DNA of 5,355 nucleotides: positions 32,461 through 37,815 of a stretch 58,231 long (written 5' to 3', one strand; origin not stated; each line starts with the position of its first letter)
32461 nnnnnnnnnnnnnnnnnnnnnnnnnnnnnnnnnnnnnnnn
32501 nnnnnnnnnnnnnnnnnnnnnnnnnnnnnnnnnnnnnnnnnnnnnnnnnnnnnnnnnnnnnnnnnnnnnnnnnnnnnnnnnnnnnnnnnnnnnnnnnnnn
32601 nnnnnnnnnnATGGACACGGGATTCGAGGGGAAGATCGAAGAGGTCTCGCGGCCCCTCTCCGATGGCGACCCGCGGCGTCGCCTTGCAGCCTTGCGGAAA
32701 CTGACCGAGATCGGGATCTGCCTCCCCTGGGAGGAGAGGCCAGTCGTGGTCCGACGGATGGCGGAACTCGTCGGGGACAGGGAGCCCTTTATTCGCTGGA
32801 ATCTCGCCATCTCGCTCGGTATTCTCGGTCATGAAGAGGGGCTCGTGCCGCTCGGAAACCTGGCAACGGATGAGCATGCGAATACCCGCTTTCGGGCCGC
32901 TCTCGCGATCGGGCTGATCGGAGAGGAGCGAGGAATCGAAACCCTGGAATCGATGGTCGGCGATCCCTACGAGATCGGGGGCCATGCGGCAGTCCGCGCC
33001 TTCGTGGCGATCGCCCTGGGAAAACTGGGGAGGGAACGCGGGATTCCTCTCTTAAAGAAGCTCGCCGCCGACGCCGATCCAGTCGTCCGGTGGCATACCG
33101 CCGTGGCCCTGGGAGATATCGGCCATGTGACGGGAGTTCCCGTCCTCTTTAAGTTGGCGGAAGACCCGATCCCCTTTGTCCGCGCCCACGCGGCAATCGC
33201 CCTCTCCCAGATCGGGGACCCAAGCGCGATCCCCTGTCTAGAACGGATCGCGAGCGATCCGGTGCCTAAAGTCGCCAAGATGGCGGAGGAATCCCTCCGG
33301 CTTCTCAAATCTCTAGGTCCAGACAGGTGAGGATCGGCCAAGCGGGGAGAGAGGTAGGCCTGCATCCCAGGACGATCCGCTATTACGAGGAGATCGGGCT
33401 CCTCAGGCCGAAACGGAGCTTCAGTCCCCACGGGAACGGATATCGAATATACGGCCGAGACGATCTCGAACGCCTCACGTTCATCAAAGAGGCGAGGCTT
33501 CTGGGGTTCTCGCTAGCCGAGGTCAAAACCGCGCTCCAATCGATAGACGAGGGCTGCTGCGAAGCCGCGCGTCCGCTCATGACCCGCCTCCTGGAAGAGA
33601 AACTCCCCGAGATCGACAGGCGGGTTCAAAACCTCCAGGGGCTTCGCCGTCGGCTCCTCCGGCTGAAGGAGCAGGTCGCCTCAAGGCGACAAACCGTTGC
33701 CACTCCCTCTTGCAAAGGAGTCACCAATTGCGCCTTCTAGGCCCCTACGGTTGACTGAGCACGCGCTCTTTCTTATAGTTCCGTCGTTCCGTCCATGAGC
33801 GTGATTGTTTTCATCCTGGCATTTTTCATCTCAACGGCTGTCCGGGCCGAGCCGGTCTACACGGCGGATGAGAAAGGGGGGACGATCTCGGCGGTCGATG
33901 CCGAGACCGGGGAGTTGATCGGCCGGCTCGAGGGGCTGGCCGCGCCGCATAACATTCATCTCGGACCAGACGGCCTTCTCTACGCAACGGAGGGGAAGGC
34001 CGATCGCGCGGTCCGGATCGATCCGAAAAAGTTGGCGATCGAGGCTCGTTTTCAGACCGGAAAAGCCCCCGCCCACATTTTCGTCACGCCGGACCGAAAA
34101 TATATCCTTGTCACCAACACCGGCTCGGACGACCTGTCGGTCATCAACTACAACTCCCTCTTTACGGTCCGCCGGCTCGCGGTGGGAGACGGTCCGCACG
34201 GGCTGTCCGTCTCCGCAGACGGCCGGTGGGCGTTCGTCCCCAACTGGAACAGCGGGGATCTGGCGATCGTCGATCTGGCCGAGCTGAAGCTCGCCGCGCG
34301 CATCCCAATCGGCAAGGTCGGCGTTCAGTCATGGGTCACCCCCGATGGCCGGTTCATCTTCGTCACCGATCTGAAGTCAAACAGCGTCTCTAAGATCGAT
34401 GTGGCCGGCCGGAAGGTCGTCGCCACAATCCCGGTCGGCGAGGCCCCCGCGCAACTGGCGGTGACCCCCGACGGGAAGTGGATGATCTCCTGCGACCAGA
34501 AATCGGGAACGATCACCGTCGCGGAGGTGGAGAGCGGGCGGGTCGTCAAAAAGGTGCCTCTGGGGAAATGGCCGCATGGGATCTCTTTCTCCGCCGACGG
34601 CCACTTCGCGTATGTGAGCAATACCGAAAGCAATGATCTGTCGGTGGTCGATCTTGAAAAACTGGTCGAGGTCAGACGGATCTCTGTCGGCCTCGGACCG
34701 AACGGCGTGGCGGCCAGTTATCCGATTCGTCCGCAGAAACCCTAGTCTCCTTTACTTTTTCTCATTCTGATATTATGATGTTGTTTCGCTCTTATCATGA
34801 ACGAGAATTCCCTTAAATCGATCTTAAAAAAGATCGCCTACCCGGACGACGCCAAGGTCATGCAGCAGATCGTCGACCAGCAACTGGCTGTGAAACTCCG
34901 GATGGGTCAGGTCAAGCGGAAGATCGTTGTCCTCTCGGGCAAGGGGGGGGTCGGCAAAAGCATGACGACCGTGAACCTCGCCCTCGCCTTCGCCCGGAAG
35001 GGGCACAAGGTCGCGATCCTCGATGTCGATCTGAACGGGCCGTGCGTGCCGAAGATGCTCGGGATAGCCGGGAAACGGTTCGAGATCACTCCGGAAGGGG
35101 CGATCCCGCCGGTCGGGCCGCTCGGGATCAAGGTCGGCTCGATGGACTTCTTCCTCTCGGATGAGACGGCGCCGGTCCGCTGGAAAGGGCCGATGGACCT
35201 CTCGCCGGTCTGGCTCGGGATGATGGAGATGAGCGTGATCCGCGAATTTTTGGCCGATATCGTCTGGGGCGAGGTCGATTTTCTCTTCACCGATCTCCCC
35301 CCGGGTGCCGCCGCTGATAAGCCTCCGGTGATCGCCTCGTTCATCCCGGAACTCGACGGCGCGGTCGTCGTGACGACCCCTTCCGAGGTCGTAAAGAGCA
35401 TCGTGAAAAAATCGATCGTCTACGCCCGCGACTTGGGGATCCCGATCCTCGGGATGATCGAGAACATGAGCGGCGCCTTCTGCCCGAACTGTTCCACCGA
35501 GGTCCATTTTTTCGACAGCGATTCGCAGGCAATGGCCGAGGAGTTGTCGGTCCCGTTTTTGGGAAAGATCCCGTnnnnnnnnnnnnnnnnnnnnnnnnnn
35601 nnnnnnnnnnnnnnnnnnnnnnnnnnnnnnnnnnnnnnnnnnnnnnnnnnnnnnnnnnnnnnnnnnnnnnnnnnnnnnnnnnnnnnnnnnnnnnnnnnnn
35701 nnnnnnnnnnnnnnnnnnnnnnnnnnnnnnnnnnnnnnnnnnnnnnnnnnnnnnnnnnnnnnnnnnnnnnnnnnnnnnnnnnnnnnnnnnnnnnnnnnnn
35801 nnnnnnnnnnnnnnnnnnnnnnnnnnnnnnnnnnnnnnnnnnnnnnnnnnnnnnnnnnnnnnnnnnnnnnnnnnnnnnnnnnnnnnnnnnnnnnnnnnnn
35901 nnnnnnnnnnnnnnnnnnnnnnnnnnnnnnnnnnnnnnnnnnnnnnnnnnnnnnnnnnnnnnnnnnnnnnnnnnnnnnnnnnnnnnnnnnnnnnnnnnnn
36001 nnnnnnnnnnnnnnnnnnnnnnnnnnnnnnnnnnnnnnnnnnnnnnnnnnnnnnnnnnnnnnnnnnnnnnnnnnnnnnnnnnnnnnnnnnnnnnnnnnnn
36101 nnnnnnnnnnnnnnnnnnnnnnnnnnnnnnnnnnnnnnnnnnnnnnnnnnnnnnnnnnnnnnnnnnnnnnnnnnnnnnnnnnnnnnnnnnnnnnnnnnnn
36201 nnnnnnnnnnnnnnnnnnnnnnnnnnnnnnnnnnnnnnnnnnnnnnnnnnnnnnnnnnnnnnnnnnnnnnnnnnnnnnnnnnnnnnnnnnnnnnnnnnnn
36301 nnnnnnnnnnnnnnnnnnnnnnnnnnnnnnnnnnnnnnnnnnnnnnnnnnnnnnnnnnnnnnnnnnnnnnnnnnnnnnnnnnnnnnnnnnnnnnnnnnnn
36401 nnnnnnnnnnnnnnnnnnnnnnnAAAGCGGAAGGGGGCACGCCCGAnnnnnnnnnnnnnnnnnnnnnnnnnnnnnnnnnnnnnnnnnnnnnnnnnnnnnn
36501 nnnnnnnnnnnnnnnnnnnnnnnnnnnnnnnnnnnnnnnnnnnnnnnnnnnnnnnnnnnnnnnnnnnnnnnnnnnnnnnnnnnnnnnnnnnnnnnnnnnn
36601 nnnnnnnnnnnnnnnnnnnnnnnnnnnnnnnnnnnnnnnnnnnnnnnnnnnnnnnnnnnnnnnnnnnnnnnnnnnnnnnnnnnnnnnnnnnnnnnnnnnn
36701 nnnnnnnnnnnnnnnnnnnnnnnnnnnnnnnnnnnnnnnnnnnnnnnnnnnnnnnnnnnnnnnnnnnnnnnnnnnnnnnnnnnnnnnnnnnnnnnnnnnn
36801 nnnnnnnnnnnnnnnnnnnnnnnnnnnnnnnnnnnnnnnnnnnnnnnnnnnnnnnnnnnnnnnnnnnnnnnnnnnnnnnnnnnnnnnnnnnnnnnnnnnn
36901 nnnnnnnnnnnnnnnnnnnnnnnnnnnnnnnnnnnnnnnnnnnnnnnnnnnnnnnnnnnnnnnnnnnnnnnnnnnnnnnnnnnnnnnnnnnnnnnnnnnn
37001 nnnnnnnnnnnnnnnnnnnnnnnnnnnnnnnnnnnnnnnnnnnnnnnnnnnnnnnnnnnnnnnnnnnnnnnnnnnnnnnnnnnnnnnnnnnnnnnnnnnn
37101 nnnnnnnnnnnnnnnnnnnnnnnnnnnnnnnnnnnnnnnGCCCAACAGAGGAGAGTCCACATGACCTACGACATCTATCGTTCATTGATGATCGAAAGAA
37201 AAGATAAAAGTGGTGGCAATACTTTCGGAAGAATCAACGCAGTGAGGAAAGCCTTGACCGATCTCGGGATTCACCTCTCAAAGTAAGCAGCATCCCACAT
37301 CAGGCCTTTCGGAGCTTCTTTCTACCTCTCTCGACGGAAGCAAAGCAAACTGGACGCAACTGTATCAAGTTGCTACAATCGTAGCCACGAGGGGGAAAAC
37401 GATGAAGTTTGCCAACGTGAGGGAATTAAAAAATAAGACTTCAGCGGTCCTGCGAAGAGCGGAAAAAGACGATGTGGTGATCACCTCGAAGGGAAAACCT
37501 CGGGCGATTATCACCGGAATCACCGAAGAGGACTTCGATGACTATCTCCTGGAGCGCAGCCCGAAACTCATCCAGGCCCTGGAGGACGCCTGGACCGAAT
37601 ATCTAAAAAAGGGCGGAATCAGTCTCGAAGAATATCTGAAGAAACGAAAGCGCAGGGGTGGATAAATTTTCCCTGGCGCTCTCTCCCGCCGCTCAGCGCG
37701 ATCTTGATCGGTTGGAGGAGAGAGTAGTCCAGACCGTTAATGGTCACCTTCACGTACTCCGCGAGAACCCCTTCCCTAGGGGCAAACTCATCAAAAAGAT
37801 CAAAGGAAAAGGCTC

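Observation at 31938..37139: Seven-gene same-strand cluster of unknown collective function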

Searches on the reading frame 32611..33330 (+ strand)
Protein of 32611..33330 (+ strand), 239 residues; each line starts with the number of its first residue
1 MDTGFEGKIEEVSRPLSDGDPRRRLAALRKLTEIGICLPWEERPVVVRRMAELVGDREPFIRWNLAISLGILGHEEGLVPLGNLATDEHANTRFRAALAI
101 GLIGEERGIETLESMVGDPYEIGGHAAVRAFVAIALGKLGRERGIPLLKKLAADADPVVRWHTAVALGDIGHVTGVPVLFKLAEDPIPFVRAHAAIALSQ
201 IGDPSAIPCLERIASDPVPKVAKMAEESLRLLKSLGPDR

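Call 3: search_protein_families(library=pfam, proteins=[window:32611-33330:+], max_evalue=0.01)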
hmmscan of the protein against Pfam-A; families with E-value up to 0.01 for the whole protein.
window:32611-33330:+ (239 aa): 4 families
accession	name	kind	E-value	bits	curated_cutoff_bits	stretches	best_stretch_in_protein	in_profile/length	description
PF13646.12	HEAT_2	-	4.9e-53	177.8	27.7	5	146-230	3-88/88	HEAT repeats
PF02985.28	HEAT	-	1.1e-18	65.9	23.5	1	176-202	2-28/31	HEAT repeat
PF03130.22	HEAT_PBS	-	2.5e-16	58.7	20.9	0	128-154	1-27/27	PBS lyase HEAT-like repeat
PF13513.12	HEAT_EZ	-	6.1e-07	30.3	27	0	176-201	30-55/55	HEAT-like repeat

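Call 4: search_protein_families(library=ncbifam, proteins=[window:32611-33330:+], max_evalue=0.01)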
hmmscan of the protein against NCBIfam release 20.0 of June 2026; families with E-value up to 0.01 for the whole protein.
window:32611-33330:+ (239 aa): 8 families
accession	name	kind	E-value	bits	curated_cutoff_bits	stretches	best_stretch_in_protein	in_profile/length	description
NF045915.1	PhycobilmeDegNblB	equivalog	2.2e-22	79.6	300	2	132-226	119-213/214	phycobilisome degradation protein NblB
TIGR02270.1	TIGR02270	subfamily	1.1e-07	31.2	206.8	1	36-231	108-293/410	TIGR02270 family protein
NF010374.0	PRK13800.1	equivalog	3.5e-07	28.9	1196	1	127-229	758-863/898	fumarate reductase/succinate dehydrogenase flavoprotein subunit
NF058502.1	phyc_lyase_CpcE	equivalog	1.1e-06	28.3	330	2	160-225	59-124/260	C-phycocyanin alpha-cysteine-84 phycocyanobilin lyase subunit CpcE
NF058505.1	phyc_lyase_CpeY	equivalog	3.7e-06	25.8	600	0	129-177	356-404/419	C-phycoerythrin alpha-cysteine-82 phycoerythrobilin lyase CpeY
NF045662.1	DVU0298_fam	equivalog_domain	2.4e-05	24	75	0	176-216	147-187/213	DVU0298 family protein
NF007244.0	PRK09687.1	equivalog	0.00017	21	275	0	158-200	144-186/285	putative lyase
NF058515.1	phyc_lyase_CpcF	equivalog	0.01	15.5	220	0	191-215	77-101/200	C-phycocyanin alpha-cysteine-84 phycocyanobilin lyase subunit CpcF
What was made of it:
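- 32611..33330 (+): g2: cytoplasmic HEAT/PBS-lyase-type repeat protein. It sits between g1 and merR in this lineage only. Calls 3 and 4.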

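Call 71: list_cluster_members(proteins=[window:32611-33327:+, window:33327-33737:+, window:33795-34742:+, window:34797-35714:+])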
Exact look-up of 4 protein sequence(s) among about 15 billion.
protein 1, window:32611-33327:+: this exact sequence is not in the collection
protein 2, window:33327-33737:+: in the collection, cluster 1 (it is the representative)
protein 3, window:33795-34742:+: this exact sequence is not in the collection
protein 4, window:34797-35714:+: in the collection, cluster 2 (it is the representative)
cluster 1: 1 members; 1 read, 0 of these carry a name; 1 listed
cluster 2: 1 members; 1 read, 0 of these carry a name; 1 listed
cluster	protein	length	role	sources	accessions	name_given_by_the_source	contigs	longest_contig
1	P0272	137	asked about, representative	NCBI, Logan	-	-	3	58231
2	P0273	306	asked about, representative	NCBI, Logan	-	-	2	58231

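Call 85: find_encoding_contigs(protein=P0272, flank=6000, max_places=4)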
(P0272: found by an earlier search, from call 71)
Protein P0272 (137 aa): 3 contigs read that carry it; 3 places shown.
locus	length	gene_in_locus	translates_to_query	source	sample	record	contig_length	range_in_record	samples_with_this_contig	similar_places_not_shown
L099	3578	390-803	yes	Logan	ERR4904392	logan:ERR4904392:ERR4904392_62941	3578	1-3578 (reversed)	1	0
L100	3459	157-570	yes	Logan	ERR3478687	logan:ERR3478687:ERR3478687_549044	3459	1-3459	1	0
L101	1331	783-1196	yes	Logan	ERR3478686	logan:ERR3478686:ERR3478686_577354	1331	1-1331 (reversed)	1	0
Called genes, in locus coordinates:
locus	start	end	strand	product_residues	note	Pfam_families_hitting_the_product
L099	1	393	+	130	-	?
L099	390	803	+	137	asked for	PF00376:MerR, PF13411:MerR_1, PF09278:MerR-DNA-bind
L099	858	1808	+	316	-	-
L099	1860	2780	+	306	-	PF10609:ParA, PF00142:Fer4_NifH (faint), PF01656:CbiA, PF09140:MipZ (weak), PF13614:AAA_31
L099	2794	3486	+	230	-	PF08369:PCP_red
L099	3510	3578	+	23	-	?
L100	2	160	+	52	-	?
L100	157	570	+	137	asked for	PF00376:MerR, PF13411:MerR_1, PF09278:MerR-DNA-bind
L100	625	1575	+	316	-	-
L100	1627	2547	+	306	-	PF10609:ParA, PF00142:Fer4_NifH (faint), PF01656:CbiA, PF09140:MipZ (weak), PF13614:AAA_31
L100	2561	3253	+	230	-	PF08369:PCP_red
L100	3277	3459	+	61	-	?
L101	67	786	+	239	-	-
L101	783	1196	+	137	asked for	PF00376:MerR, PF13411:MerR_1, PF09278:MerR-DNA-bind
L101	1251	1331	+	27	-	?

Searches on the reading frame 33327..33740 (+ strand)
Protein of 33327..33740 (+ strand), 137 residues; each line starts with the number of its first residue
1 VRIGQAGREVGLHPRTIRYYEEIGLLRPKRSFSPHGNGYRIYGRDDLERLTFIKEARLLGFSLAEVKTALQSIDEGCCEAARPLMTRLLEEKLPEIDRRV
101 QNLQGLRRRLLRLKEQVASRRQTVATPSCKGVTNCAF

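Call 3: search_protein_families(library=pfam, proteins=[window:33327-33740:+], max_evalue=0.01)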
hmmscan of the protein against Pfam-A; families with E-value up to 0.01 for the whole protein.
window:33327-33740:+ (137 aa): 3 families
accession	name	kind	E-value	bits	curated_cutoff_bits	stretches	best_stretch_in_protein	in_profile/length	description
PF13411.12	MerR_1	-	3.4e-21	75.6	21.6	1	1-72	1-68/69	MerR HTH family regulatory protein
PF09278.17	MerR-DNA-bind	-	3.6e-13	50.4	25.4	1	47-112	1-64/65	MerR, DNA binding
PF00376.29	MerR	-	2.4e-10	40.5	28.2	1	2-42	1-38/38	MerR family regulatory protein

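Call 4: search_protein_families(library=ncbifam, proteins=[window:33327-33740:+], max_evalue=0.01)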
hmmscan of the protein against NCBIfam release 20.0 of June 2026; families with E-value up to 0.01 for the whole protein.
window:33327-33740:+ (137 aa): 15 families
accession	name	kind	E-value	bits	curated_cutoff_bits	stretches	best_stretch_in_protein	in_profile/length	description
TIGR02051.1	MerR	equivalog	1.7e-20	73.5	150.85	1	2-127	1-119/124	mercury resistance transcriptional regulator MerR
TIGR02044.1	CueR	equivalog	9e-20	71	147.4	1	1-116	1-111/127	Cu(I)-responsive transcriptional regulator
NF007069.0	PRK09514.1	equivalog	1.2e-19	70.7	143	1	2-118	3-115/141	Zn(2+)-responsive transcriptional regulator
TIGR02047.1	CadR-PbrR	equivalog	5.4e-18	65.2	151.45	1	1-121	1-116/127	Cd(II)/Pb(II)-responsive transcriptional regulator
TIGR02043.1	ZntR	equivalog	1.2e-16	61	167.95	1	2-122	3-119/131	Zn(2+)-responsive transcriptional regulator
NF007590.0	PRK10227.1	equivalog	1.5e-15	57.4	244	1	1-119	1-114/135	Cu(I)-responsive transcriptional regulator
NF010315.0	PRK13752.1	subfamily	5.8e-12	45.9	261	1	3-128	10-128/144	mercury resistance transcriptional regulator MerR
TIGR01950.1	SoxR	equivalog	3.3e-11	43.1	116.9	1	2-110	3-106/142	redox-sensitive transcriptional activator SoxR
NF047375.1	HeatShock_HspR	equivalog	2.2e-10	40.4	105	1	3-71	6-71/92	heat shock protein transcriptional repressor HspR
NF041849.1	trans_regNmlR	equivalog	3.8e-10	39.9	175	1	1-110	1-105/117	stress response transcriptional regulator NmlR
NF050798.1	TF_FtsR_Actino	equivalog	1.2e-08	35.3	150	1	16-90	21-88/223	transcriptional regulator FtsR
NF047377.1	heat_HspR_dupli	exception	1.4e-07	31.2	300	1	6-71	11-73/214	heat shock protein transcriptional repressor HspR, fused homodimer type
NF053740.1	TransRegTnrAGPos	equivalog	1.2e-06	28.6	140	1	3-75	15-83/108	hypothetical protein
NF053782.1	ChlnTransRegdde3219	equivalog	1.5e-06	27.9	450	1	3-98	9-97/278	choline utilization transcriptional activator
TIGR02054.1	MerD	equivalog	2.3e-05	24.9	103.65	1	8-111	11-107/120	mercuric resistance transcriptional repressor MerD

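Call 65: search_solved_structures(query=window:33327-33737:+, max_evalue=0.001, show_alignments=4)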
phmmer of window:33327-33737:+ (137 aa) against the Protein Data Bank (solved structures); distinct sequences matched with E-value up to 0.001: 33.
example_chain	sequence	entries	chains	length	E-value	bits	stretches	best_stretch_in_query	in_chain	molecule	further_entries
4ua1_A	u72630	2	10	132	4.9e-15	59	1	2-124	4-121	Regulatory protein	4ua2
1q05_A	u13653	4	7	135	2.9e-13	53.3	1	2-116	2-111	Transcriptional regulator cueR | HTH-type transcriptional regulator CueR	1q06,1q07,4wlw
6ldi_G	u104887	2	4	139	3.1e-13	53.1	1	2-116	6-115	HTH-type transcriptional regulator CueR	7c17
6xh7_G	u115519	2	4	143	3.4e-13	53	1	2-116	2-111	HTH-type transcriptional regulator CueR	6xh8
4wls_A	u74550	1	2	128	3.7e-13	52.9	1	2-114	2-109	HTH-type transcriptional regulator CueR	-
5crl_A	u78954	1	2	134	2.5e-11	47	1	3-127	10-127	Mercuric resistance operon regulatory protein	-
6jgf_A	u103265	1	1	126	9.5e-11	45.1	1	1-117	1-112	CadR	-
6jyw_A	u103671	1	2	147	1.1e-10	44.9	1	1-117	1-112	CadR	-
6jgv_A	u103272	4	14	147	1.5e-10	44.4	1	1-117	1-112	CadR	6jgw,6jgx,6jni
5gpe_A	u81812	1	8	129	5.4e-09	39.4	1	1-122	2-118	Transcriptional regulator, MerR-family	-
1q08_A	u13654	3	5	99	4.2e-07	33.3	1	46-117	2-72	Zn(II)-responsive regulator of zntA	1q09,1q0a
6xl5_G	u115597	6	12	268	5.9e-07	32.8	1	14-82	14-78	MerR family transcriptional regulator EcmrR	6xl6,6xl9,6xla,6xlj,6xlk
1jbg_A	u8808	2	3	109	1.2e-06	31.9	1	5-103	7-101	transcription activator of multidrug-efflux transporter genes mta | transcription activator MtaN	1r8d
3gp4_A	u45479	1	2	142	2e-06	31.1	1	2-105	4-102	Transcriptional regulator, MerR family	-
3hh0_A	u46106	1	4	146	2.1e-06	31.1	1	14-72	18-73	Transcriptional regulator, MerR family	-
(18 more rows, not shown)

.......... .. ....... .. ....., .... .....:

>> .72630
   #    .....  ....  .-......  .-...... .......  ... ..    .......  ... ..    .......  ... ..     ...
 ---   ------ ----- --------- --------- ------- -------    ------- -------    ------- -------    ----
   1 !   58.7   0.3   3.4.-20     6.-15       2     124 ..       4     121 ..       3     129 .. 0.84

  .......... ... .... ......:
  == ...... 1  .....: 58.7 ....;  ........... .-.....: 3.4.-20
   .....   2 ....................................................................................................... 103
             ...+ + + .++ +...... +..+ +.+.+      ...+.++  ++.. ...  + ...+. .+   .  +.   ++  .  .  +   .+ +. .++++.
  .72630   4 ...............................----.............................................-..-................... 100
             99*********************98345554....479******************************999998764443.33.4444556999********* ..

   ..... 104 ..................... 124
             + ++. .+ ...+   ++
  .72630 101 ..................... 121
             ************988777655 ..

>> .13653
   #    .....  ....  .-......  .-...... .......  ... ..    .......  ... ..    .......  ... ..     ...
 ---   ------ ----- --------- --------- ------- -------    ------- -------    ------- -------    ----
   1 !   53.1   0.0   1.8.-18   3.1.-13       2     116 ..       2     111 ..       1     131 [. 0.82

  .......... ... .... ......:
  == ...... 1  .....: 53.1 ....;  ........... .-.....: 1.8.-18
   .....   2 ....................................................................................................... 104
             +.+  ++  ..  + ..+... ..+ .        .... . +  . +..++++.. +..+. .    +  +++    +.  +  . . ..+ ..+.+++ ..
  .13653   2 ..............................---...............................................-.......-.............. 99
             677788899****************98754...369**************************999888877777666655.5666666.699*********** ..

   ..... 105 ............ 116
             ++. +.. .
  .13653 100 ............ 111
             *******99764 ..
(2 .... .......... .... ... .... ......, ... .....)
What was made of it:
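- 33327..33740 (+): g3: metal-sensor-type MerR regulator with Cys77, Cys78, Cys129 and Cys135. Its start overlaps the g2 stop codon. Calls 3, 4 and 65.
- On MerR-family metal-sensing activator: The best PDB relatives are metal-sensing MerRs (call 65).
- Closest known: CueR/ZntR/MerR-type metal-responsive regulons. Same: Winged-helix and coiled-coil MerR fold, with C-terminal Cys residues (calls 3, 65).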

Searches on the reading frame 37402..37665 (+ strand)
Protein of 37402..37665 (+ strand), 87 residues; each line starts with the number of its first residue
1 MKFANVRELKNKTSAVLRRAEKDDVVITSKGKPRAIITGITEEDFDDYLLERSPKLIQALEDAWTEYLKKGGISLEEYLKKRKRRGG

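Call 3: search_protein_families(library=pfam, proteins=[window:37402-37665:+], max_evalue=0.01)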
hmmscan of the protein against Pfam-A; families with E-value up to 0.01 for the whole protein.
window:37402-37665:+ (87 aa): 1 family
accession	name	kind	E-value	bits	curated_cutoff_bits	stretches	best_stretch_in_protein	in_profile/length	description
PF02604.26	PhdYeFM_antitox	-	4.6e-09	36.4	29.8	1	1-46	1-46/74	Antitoxin Phd_YefM, type II toxin-antitoxin system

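Call 4: search_protein_families(library=ncbifam, proteins=[window:37402-37665:+], max_evalue=0.01)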
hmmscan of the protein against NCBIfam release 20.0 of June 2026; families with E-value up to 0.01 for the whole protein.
window:37402-37665:+ (87 aa): 1 family
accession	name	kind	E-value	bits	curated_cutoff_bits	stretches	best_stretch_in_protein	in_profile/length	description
TIGR01552.1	phd_fam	subfamily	7.8e-09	34.7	20.8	1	6-41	4-40/53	type II toxin-antitoxin system prevent-host-death family antitoxin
